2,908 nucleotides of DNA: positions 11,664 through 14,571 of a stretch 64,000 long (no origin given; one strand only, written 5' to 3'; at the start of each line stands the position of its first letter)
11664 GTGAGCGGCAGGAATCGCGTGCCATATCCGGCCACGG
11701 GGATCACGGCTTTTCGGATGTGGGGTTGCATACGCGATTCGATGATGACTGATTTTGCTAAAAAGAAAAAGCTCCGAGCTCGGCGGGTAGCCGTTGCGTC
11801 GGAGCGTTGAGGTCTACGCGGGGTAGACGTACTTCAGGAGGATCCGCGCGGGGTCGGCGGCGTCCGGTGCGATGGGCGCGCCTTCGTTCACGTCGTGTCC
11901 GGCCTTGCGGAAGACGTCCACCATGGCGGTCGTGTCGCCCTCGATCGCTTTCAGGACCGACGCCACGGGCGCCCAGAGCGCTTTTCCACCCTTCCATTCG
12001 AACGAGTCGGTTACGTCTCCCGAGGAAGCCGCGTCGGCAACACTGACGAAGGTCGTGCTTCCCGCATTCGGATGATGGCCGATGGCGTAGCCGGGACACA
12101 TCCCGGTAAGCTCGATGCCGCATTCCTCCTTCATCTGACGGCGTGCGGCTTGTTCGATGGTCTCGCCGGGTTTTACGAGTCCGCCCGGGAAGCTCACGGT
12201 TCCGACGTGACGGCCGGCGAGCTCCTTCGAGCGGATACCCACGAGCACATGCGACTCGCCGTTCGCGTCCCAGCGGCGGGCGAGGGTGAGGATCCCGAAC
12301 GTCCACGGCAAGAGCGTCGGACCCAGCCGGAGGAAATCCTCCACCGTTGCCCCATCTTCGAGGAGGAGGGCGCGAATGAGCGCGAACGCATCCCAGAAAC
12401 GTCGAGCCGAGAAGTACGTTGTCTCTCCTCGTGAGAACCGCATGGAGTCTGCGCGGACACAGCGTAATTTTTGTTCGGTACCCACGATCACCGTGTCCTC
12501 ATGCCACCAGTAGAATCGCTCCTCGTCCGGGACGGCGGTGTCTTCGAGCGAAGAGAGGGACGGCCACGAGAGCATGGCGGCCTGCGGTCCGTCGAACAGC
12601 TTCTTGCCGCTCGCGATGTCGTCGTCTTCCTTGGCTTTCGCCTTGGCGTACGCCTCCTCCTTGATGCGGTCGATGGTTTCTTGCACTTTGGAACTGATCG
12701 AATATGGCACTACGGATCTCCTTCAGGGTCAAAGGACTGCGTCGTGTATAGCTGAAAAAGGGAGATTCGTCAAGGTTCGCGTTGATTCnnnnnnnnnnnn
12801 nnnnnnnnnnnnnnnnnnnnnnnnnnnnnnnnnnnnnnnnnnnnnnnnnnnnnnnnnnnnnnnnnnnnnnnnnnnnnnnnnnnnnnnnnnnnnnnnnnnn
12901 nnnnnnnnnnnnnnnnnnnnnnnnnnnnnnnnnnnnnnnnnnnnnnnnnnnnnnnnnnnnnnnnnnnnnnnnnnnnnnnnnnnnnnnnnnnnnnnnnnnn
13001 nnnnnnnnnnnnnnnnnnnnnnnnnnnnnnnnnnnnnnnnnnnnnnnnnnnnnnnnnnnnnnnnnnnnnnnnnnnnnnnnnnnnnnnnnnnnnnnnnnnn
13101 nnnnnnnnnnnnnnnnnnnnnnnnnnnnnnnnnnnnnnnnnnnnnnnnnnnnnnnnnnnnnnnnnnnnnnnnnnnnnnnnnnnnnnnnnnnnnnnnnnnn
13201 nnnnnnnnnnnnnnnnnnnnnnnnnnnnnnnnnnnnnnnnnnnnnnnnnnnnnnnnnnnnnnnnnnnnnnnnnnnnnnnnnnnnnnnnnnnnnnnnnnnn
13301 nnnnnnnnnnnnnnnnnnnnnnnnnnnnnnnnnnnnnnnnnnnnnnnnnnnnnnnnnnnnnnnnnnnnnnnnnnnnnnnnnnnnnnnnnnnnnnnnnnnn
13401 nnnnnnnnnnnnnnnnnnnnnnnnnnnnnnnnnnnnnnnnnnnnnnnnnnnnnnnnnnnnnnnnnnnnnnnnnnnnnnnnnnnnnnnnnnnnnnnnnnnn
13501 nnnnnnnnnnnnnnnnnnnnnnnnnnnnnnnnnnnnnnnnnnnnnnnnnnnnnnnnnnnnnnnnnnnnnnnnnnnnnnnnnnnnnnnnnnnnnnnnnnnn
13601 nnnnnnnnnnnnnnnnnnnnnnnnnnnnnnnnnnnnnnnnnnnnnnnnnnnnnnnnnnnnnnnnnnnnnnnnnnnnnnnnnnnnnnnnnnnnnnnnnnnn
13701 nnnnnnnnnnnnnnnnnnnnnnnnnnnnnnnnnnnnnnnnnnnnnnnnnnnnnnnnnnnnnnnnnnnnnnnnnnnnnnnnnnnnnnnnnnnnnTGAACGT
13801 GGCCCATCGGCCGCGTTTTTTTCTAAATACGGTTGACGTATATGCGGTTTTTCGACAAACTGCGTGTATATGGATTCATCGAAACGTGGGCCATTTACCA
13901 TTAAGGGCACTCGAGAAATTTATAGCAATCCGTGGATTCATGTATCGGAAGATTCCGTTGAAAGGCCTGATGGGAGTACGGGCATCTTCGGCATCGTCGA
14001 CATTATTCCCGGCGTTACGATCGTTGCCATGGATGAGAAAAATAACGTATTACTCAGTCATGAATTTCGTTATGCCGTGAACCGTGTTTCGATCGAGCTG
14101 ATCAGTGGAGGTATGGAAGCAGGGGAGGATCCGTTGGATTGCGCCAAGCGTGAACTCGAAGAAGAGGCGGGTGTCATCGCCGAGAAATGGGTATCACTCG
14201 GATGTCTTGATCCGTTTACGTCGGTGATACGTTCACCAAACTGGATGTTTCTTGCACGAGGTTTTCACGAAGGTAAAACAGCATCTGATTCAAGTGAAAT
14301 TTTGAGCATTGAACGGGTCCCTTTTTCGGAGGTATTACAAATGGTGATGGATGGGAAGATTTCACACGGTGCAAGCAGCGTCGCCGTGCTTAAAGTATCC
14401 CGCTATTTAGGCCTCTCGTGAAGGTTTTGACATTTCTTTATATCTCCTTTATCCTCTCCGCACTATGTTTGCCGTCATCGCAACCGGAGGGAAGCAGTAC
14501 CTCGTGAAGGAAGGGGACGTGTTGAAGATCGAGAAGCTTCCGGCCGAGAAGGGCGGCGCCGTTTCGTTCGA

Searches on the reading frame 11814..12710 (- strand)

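Call 37: search_protein_families(library=pfam, proteins=[window:11814-12710:-], max_evalue=0.01)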
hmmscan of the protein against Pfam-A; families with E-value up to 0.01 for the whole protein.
window:11814-12710:- (298 aa): 2 families
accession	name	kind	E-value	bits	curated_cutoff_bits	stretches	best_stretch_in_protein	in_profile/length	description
PF00293.34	NUDIX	-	1.4e-10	41.7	21.1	1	150-252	14-118/134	NUDIX domain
PF22327.2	Nudt16-like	-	0.0072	16.7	27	0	167-201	30-65/161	U8 snoRNA-decapping enzyme-like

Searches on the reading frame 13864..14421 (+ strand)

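Call 37: search_protein_families(library=pfam, proteins=[window:13864-14421:+], max_evalue=0.01)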
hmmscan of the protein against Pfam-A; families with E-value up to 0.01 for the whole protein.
window:13864-14421:+ (185 aa): 1 family
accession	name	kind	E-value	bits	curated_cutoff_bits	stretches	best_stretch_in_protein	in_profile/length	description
PF00293.34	NUDIX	-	1.3e-14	54.7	21.1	1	49-157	4-118/134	NUDIX domain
